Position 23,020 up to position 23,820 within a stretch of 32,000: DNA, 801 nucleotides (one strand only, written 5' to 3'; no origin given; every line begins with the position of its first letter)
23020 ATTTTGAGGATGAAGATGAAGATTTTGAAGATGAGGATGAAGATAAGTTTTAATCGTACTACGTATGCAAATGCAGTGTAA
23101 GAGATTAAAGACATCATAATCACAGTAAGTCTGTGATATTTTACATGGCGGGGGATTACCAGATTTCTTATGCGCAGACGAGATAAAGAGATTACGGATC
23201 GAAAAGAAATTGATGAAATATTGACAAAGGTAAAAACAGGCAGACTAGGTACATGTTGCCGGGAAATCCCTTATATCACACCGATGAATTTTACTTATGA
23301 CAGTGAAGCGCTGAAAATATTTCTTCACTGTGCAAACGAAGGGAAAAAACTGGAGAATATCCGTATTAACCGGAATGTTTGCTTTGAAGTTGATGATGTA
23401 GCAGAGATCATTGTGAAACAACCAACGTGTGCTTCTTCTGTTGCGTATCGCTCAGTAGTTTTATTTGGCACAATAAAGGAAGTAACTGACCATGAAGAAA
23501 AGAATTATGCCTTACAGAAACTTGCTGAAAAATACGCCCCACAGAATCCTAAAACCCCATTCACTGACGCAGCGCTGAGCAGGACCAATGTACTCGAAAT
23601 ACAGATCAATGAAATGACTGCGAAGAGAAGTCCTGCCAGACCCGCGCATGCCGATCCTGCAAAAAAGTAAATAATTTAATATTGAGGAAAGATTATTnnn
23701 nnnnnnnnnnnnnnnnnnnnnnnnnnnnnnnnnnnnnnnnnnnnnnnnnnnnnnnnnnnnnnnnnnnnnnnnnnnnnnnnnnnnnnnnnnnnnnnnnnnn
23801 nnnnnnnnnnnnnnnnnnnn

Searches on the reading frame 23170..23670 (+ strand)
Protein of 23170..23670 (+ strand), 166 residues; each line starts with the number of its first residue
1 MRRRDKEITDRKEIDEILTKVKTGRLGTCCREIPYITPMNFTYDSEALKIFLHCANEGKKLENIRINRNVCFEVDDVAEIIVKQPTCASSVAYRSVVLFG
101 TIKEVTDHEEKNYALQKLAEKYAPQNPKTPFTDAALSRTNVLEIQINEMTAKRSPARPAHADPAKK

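Call 27: search_protein_families(library=pfam, proteins=[window:23170-23670:+], max_evalue=0.01)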
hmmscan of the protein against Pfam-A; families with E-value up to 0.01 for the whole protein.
window:23170-23670:+ (166 aa): 3 families
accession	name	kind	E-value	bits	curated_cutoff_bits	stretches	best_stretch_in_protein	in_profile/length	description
PF12900.13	Pyridox_ox_2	-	1.4e-29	103.3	27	1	10-153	1-140/140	Pyridoxamine 5'-phosphate oxidase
PF01243.27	PNPOx_N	-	1.2e-11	45.4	28.1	1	12-150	3-117/120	Pyridoxamine 5'-phosphate oxidase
PF04299.18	FMN_bind_2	-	0.00092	19.4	22.4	1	7-134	8-147/168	Putative FMN-binding domain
